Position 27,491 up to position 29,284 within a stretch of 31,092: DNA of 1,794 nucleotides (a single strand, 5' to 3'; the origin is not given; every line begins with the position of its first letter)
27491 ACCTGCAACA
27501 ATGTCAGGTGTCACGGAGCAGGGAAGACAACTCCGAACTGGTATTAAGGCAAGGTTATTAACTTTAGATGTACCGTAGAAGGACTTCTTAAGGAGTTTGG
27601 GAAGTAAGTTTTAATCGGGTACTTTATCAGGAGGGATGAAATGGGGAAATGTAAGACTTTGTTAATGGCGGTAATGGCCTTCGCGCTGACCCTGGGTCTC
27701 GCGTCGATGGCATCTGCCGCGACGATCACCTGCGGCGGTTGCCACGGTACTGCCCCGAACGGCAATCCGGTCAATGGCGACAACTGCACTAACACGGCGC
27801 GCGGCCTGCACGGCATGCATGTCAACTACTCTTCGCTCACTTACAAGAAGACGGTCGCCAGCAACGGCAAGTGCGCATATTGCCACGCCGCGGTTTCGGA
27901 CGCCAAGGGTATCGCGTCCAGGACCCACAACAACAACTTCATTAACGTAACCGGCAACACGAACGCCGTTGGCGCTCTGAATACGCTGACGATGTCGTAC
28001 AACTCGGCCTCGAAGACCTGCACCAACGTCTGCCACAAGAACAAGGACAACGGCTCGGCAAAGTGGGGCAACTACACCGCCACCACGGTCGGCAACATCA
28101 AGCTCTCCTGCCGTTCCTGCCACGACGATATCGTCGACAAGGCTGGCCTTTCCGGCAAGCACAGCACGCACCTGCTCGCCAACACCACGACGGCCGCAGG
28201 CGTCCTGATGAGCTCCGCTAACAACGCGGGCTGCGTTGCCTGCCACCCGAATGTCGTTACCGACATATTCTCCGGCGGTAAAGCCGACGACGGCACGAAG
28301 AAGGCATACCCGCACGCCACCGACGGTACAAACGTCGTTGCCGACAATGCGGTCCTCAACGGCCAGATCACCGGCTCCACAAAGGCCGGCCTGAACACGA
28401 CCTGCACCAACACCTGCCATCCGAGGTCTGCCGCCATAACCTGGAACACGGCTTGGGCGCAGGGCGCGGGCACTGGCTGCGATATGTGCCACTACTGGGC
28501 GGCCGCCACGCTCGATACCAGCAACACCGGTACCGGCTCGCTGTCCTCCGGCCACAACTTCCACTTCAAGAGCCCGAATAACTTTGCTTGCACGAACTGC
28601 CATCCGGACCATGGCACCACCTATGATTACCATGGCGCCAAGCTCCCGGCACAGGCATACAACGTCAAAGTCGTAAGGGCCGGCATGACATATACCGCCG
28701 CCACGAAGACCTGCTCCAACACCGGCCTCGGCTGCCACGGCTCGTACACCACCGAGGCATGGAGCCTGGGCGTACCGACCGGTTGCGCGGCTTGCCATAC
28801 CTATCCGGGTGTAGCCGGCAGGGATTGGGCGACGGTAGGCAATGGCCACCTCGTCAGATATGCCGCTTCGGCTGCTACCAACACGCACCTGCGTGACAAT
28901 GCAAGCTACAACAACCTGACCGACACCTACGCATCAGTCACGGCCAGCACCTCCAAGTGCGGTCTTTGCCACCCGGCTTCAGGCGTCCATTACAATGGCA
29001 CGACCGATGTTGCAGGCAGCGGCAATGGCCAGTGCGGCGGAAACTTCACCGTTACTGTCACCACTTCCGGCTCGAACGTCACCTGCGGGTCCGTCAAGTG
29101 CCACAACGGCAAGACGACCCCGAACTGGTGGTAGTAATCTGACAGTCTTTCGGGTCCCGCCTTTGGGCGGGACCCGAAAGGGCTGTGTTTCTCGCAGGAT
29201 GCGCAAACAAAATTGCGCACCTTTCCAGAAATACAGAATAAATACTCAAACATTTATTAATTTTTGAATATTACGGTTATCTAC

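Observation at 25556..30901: Tandem cluster of three paralogous, secreted, Geobacter-type multiheme cytochromes with mixed haem-motif spacing and a shared C-terminal motif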

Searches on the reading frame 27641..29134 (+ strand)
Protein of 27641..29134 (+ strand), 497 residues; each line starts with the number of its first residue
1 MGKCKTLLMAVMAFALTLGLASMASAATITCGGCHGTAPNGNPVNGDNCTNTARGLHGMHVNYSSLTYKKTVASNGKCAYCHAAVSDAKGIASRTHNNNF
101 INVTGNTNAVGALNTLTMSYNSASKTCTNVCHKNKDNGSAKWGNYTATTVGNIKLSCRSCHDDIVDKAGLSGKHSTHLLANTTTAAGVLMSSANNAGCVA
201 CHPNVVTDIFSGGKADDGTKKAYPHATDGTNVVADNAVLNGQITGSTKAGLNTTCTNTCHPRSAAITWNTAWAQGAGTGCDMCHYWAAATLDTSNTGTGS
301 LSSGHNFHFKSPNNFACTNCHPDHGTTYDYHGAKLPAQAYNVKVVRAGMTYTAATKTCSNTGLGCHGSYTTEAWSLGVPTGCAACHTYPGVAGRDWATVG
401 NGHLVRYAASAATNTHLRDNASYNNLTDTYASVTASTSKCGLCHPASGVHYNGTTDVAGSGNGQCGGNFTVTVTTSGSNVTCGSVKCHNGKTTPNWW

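Call 5: search_protein_families(library=pfam, proteins=[window:27641-29134:+], max_evalue=0.1)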
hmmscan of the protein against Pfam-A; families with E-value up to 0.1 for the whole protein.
window:27641-29134:+ (497 aa): 2 families
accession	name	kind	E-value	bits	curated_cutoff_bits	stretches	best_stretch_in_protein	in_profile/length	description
PF14522.11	Cytochrome_C7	-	5.6e-08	32.9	24.8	1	304-387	4-67/67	Cytochrome c7 and related cytochrome c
PF14537.11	Cytochrom_c3_2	-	0.0032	18.3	25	1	253-327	7-70/79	Cytochrome c3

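Call 6: search_protein_families(library=ncbifam, proteins=[window:27641-29134:+], max_evalue=0.1)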
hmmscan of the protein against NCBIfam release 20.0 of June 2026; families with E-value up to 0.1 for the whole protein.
window:27641-29134:+ (497 aa): 2 families
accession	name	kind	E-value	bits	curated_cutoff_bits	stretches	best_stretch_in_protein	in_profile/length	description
TIGR01904.2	GSu_C4xC__C2xCH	domain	7.8e-11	41.6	27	2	342-393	8-63/73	CxxxxCH/CxxCH domain c-type cytochrome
TIGR03507.1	decahem_SO1788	subfamily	0.0002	20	209.3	1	96-210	211-303/672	OmcA/MtrC family decaheme c-type cytochrome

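Call 10: search_solved_structures(query=window:27641-29134:+, max_evalue=1)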
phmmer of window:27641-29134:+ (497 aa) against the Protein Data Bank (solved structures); distinct sequences matched with E-value up to 1: 0.

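Call 12: find_homologous_proteins(query=window:27641-29134:+, max_evalue=0.001)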
Query window:27641-29134:+ (497 aa): 41 proteins with E <= 0.001 among 8000 candidates.
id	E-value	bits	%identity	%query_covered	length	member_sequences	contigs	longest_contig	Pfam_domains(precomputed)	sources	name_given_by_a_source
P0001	0.0e+0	1101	100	98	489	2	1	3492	PF14522.12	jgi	jgi:hypothetical protein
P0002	2.8e-207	708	67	100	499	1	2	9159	PF14522.12,PF22113.2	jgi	jgi:hypothetical protein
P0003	2.3e-176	606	61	100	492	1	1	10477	PF14522.12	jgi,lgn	jgi:hypothetical protein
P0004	4.1e-153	529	54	100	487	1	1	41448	PF14522.12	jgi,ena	-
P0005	9.4e-152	524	56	100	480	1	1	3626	PF14522.12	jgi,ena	-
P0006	2.2e-147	510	53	99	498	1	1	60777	PF14522.12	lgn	-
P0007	1.5e-136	474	52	100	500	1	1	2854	PF14522.12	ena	-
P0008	1.1e-126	442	59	75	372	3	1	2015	-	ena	-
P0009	3.5e-126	440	50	100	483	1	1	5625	PF14522.12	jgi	jgi:hypothetical protein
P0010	1.2e-123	432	50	100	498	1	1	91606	PF14522.12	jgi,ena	-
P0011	2.6e-109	385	45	100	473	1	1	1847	PF14522.12,PF22113.2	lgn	-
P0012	1.9e-108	382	50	88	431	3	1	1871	PF14522.12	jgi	jgi:hypothetical protein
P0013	1.1e-107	379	46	100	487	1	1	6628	PF14522.12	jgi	-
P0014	6.0e-104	367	45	100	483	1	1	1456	PF14522.12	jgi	-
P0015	1.9e-99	352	45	99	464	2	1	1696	PF14537.12,PF14522.12,PF22113.2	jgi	-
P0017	2.5e-98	348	45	100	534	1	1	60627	PF14522.12,PF22113.2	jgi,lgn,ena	-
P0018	1.5e-88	316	39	99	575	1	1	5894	PF14522.12,PF22113.2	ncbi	-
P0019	6.6e-88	314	39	99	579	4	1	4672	PF22113.2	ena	-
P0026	6.5e-67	245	38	62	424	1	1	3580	PF14522.12,PF22113.2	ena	-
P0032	6.6e-58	215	36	60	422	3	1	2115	PF14522.12,PF22113.2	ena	-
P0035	8.7e-49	185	38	77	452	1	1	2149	PF14522.12,PF22113.2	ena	-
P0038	3.1e-25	107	32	65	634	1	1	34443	PF14522.12,PF22113.2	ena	-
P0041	2.1e-12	65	39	36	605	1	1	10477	PF09699.16,PF14537.12,PF14522.12,PF22113.2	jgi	jgi:predicted CXXCH cytochrome family protein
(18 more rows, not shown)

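Call 13: find_encoding_contigs(protein=P0010, flank=10000, max_places=3)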
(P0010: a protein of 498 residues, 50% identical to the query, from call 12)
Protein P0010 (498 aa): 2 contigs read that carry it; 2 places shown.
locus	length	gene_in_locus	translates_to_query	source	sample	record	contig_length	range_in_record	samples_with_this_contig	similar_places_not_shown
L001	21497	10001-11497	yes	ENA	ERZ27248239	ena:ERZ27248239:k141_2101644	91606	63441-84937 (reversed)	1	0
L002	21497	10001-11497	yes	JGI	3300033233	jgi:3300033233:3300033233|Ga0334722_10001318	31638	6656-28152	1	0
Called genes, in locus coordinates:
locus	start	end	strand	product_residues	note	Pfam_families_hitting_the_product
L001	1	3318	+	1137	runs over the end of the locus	-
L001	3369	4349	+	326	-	PF02985:HEAT (faint), PF00514:Arm (faint), PF12717:Cnd1 (faint), PF13251:DUF4042 (faint), PF13513:HEAT_EZ (faint), PF13646:HEAT_2, PF21581:SCD (faint), PF13646:HEAT_2, +2 more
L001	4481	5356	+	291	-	PF01476:LysM, PF00877:NLPC_P60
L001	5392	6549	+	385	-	PF26233:NicX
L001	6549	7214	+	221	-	PF00072:Response_reg, PF00196:GerE, PF08281:Sigma70_r4_2 (weak)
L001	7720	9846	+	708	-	PF14522:Cytochrome_C7 (faint), PF09699:Paired_CXXCH_1, PF14537:Cytochrom_c3_2 (weak)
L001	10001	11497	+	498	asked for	PF14522:Cytochrome_C7 (faint)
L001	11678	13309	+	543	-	PF14522:Cytochrome_C7 (faint), PF22113:Mtrc-MtrF_II-IV_dom (faint)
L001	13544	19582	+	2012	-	PF09699:Paired_CXXCH_1 (faint), PF14522:Cytochrome_C7 (faint), PF14537:Cytochrom_c3_2 (faint), PF09698:GSu_C4xC__C2xCH (weak)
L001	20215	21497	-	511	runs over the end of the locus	PF13432:TPR_16 (faint), PF07719:TPR_2 (faint), PF13181:TPR_8 (faint), PF13428:TPR_14 (faint), PF24575:TPR_Slam (faint), PF00515:TPR_1 (faint), PF14559:TPR_19 (weak), PF13424:TPR_12 (weak), +3 more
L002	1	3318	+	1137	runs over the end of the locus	-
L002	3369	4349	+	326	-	PF02985:HEAT (faint), PF00514:Arm (faint), PF12717:Cnd1 (faint), PF13251:DUF4042 (faint), PF13513:HEAT_EZ (faint), PF13646:HEAT_2, PF21581:SCD (faint), PF13646:HEAT_2, +2 more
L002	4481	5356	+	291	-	PF01476:LysM, PF00877:NLPC_P60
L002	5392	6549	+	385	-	PF26233:NicX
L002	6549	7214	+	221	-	PF00072:Response_reg, PF00196:GerE, PF08281:Sigma70_r4_2 (weak)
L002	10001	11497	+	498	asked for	PF14522:Cytochrome_C7 (faint)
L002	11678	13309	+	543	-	PF14522:Cytochrome_C7 (faint), PF22113:Mtrc-MtrF_II-IV_dom (faint)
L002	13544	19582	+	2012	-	PF09699:Paired_CXXCH_1 (faint), PF14522:Cytochrome_C7 (faint), PF14537:Cytochrom_c3_2 (faint), PF09698:GSu_C4xC__C2xCH (weak)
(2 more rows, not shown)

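Call 14: find_encoding_contigs(protein=P0006, flank=10000, max_places=3)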
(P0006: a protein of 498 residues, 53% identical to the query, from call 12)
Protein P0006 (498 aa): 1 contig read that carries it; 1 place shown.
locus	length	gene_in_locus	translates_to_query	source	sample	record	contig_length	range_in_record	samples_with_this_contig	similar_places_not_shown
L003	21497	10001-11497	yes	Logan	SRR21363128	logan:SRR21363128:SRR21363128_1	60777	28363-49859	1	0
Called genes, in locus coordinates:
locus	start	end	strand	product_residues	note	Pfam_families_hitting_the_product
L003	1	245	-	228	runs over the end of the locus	PF00702:Hydrolase, PF12710:HAD, PF13419:HAD_2, PF13242:Hydrolase_like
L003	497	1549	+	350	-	PF16258:DUF4912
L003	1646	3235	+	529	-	PF03065:Glyco_hydro_57, PF09210:BE_C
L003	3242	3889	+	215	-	PF00027:cNMP_binding, PF13545:HTH_Crp_2, PF00325:Crp (weak)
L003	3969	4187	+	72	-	PF11127:YgaP-like_TM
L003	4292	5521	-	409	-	PF09587:PGA_cap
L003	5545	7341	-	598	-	PF01336:tRNA_anti-codon, PF00152:tRNA-synt_2, PF02938:GAD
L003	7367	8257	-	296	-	PF01479:S4, PF00849:PseudoU_synth_2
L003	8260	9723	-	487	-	PF00478:IMPDH, PF03060:NMO (weak), PF00571:CBS, PF01070:FMN_dh, PF03060:NMO (weak)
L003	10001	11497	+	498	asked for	PF14522:Cytochrome_C7 (faint)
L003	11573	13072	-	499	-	PF01075:Glyco_transf_9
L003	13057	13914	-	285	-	PF00535:Glycos_transf_2, PF10111:Glyco_tranf_2_2, PF13506:Glyco_transf_21 (weak), PF13641:Glyco_tranf_2_3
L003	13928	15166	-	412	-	PF00535:Glycos_transf_2, PF13641:Glyco_tranf_2_3 (faint)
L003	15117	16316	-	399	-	PF01075:Glyco_transf_9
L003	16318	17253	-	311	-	PF00535:Glycos_transf_2, PF13632:Glyco_trans_2_3 (faint)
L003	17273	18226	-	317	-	-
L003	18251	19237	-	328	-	-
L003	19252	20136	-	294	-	PF00535:Glycos_transf_2, PF13641:Glyco_tranf_2_3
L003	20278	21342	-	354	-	PF00535:Glycos_transf_2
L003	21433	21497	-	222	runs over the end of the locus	PF13578:Methyltransf_24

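Call 16: find_encoding_contigs(protein=P0004, flank=10000, max_places=2)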
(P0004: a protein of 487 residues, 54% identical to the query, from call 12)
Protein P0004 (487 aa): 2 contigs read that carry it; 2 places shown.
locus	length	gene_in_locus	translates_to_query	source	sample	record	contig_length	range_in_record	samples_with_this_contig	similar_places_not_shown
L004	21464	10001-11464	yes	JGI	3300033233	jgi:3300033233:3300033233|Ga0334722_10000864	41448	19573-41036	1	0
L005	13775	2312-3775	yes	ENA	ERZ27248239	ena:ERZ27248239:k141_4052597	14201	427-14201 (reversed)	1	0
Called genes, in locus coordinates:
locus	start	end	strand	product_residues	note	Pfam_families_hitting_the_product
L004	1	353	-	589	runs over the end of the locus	-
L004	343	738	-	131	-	PF04138:GtrA_DPMS_TM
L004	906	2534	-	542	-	PF00483:NTP_transferase (faint), PF12804:NTP_transf_3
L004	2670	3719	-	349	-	PF00596:Aldolase_II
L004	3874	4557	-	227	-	PF00702:Hydrolase, PF13419:HAD_2, PF13242:Hydrolase_like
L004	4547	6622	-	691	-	PF26314:MptA_B_family (weak), PF00485:PRK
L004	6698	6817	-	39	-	-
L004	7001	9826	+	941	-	PF09699:Paired_CXXCH_1 (weak), PF14522:Cytochrome_C7 (weak)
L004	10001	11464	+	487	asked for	PF14522:Cytochrome_C7 (faint)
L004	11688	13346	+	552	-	PF14522:Cytochrome_C7 (faint)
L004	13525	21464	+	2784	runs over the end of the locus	?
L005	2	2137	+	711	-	?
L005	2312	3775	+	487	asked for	PF14522:Cytochrome_C7 (faint)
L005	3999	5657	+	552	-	PF14522:Cytochrome_C7 (faint)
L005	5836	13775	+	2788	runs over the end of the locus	?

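Call 17: find_encoding_contigs(protein=P0017, flank=10000, max_places=2)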
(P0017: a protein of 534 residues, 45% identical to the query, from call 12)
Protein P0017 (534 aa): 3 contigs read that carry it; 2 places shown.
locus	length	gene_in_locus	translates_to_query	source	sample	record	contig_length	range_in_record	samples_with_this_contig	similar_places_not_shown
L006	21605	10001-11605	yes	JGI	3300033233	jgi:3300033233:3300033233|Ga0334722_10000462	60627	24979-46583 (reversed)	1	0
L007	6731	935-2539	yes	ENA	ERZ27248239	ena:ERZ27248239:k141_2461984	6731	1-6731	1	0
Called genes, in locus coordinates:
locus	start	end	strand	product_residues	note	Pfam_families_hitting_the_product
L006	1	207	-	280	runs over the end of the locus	PF04794:YdjC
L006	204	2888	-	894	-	PF01368:DHH, PF02272:DHHA1 (weak), PF00571:CBS, PF01743:PolyA_pol, PF12627:PolyA_pol_RNAbd (weak)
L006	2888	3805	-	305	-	PF02899:Phage_int_SAM_1, PF00589:Phage_integrase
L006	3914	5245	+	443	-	PF00675:Peptidase_M16, PF05193:Peptidase_M16_C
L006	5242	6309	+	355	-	PF13717:Zn_ribbon_4, PF13719:Zn_ribbon_5, PF00072:Response_reg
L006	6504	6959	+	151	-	PF18306:LDcluster4, PF03641:Lysine_decarbox (weak)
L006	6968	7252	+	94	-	PF00708:Acylphosphatase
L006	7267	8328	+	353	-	PF00140:Sigma70_r1_2, PF04542:Sigma70_r2, PF04539:Sigma70_r3, PF04545:Sigma70_r4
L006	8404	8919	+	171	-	PF00156:Pribosyltran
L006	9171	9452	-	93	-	-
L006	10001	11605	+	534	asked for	PF14522:Cytochrome_C7 (faint), PF22113:Mtrc-MtrF_II-IV_dom (weak)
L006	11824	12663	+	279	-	PF00034:Cytochrom_C (faint), PF14522:Cytochrome_C7 (faint), PF14537:Cytochrom_c3_2 (faint), PF13442:Cytochrome_CBB3 (weak)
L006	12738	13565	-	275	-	PF13036:LpoB (faint)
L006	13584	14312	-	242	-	-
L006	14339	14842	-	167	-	-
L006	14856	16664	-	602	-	-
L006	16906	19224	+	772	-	PF01555:N6_N4_Mtase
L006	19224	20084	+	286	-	PF02498:Bro-N (weak)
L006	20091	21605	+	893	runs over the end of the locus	PF04851:ResIII, PF19778:RE_endonuc (faint)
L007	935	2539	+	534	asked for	PF14522:Cytochrome_C7 (faint), PF22113:Mtrc-MtrF_II-IV_dom (weak)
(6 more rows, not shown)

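Call 20: find_related_loci(query=A1, collection=genome_contigs, flank=10000)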
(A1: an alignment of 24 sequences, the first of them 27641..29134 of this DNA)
Query A1 (497 aa) in genome_contigs; peptide patterns used: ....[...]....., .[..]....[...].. (x = any residue, [..] = any of these).
12 stretches matched a pattern; 8 encode a relative of the query (tblastn E <= 1e-3); 7 distinct loci.
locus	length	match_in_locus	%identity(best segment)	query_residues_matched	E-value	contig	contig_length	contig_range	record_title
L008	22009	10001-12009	49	1-497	1e-114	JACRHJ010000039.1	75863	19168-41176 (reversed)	MAG: Nitrospirae bacterium isolate NC_groundwater_1774_Pr3_B-0.1um_61_24 SR-2_scaffold_141_2260340, whole genome shotgun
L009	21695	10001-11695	40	8-497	6e-102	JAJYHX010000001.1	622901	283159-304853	MAG: Nitrospirae bacterium isolate DBS2-1.bin100 NODE_2_length_622901_cov_31.228070, whole genome shotgun sequence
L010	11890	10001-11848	31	1-444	2e-48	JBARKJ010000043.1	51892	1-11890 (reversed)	MAG: Nitrospirota bacterium isolate MFD06091_ilm_asm_bin59 k127_336464, whole genome shotgun sequence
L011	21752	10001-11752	36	1-497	2e-76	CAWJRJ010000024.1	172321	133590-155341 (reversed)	MAG: Nitrospirota bacterium isolate MFD01299.bin.2.118 genome assembly, contig: contig_56257, whole genome shotgun seque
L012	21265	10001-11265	36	3-376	1e-38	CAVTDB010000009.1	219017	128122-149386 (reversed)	MAG: Nitrospirota bacterium isolate MFD00991.bin.2.105 genome assembly, contig: contig_29721, whole genome shotgun seque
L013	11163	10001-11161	41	28-497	3e-29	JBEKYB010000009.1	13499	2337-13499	MAG: Nitrospirota bacterium isolate SPRUCE 665 SPRUCE_665_9, whole genome shotgun sequence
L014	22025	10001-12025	40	1-496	2e-47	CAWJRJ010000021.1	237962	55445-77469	MAG: Nitrospirota bacterium isolate MFD01299.bin.2.118 genome assembly, contig: contig_38234, whole genome shotgun seque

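Call 34: search_protein_representatives(alignment_id=A1)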
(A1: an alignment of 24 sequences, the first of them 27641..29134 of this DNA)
Query: 24 sequences, 490 profile positions. Proteins with E-value up to 0.001 (for the whole library): 1145; up to 1e-10: 619; up to 1e-30: 130. The best 150 are listed.
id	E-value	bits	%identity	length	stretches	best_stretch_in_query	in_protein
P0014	4.8e-176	602.8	-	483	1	1-490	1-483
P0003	5.5e-175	599.3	-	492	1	1-490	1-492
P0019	1.9e-170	584.3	-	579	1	6-490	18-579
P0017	6.3e-167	572.7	-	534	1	1-490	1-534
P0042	1.8e-161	554.7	-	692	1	22-490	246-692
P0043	4.4e-160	550.1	-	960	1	24-490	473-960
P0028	2.3e-153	528.0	-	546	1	10-490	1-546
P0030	1.4e-152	525.4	-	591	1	12-490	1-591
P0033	3.0e-148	511.1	-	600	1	1-490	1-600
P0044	1.7e-146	505.3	-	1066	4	28-361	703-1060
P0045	4.4e-146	503.9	-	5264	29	252-384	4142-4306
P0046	1.5e-141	489.0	-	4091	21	79-381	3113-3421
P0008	6.0e-134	463.9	-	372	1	1-374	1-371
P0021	7.5e-117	407.5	-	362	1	7-371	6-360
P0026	8.3e-117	407.4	-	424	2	4-237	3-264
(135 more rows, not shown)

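Call 35: predict_structure(alignment_id=A1)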
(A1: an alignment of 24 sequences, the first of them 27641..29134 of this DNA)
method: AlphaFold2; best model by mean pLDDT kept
length: 497 residues; sequences in the alignment: 24
mean_pLDDT: 41.0   pTM: 0.27
mean pLDDT of the five models: 41.0, 39.2, 37.3, 36.3, 32.5
residues with pLDDT >= 90: 0; 70-90: 5; 50-70: 83; < 50: 409
segments of 3 or more residues with pLDDT < 50: 18-174, 181-189, 193-195, 203-259, 261-293, 296-300, 302-305, 310-312, 322-426, 457-467, 477-480, 483-497
pLDDT, mean of each block of 10 residues (from residue 1): 67 55 29 29 32 30 28 34 33 35 39 38 35 30 28 35 41 49 47 51 39 38 40 39 38 47 47 38 40 47 49 52 44 37 43 42 33 28 34 35 35 44 48 59 58 50 43 51 47 42
secondary structure, 60 per line:
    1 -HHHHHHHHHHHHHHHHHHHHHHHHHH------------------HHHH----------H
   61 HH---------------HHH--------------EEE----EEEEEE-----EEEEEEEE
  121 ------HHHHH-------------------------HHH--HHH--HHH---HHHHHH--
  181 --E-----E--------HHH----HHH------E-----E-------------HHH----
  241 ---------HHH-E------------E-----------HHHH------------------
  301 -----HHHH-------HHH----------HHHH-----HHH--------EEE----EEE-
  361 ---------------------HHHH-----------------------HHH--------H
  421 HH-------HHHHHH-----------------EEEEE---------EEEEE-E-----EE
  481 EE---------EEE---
elements in order: H2-27 H46-49 E95-97 E102-107 E113-120 H127-131 H173-178 H279-282 H306-309 H330-333 E350-352 E357-359 H382-385 H430-435 E453-457 E467-471 E479-482 E492-494

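Call 39: search_protein_families(library=ncbifam, proteins=[L001:13544-19582:+, L004:13525-21462:+, L009:13794-21695:+], max_evalue=0.01)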
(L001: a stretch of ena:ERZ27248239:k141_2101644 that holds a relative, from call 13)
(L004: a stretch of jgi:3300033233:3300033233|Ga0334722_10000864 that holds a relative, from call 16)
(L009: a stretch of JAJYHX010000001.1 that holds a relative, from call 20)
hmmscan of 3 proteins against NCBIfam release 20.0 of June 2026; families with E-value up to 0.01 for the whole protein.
L001:13544-19582:+ (2012 aa): 3 families
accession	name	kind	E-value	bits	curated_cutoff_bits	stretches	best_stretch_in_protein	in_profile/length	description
TIGR01904.2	GSu_C4xC__C2xCH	domain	9.8e-20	70.1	27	3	1015-1082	1-66/73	CxxxxCH/CxxCH domain c-type cytochrome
TIGR03508.1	decahem_SO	subfamily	0.0001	21.9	192.2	0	828-1113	1-248/258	DmsE family decaheme c-type cytochrome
TIGR03507.1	decahem_SO1788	subfamily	0.00018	20.1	209.3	1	1171-1427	268-496/672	OmcA/MtrC family decaheme c-type cytochrome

L004:13525-21462:+ (2646 aa): 2 families
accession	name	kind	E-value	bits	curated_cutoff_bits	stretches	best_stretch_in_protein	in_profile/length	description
TIGR01904.2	GSu_C4xC__C2xCH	domain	3.6e-101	331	27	14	2098-2166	1-73/73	CxxxxCH/CxxCH domain c-type cytochrome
TIGR03507.1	decahem_SO1788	subfamily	3e-05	22.7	209.3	1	1717-1860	184-316/672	OmcA/MtrC family decaheme c-type cytochrome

L009:13794-21695:+ (2634 aa): 2 families
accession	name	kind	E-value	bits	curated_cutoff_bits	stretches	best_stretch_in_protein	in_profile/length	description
TIGR01904.2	GSu_C4xC__C2xCH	domain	1.2e-34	117.9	27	5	1466-1544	1-73/73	CxxxxCH/CxxCH domain c-type cytochrome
NF041028.1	decahem_GSU2203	exception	0.0021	17.3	325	1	1789-1884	55-137/317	GSU2203 family decaheme c-type cytochrome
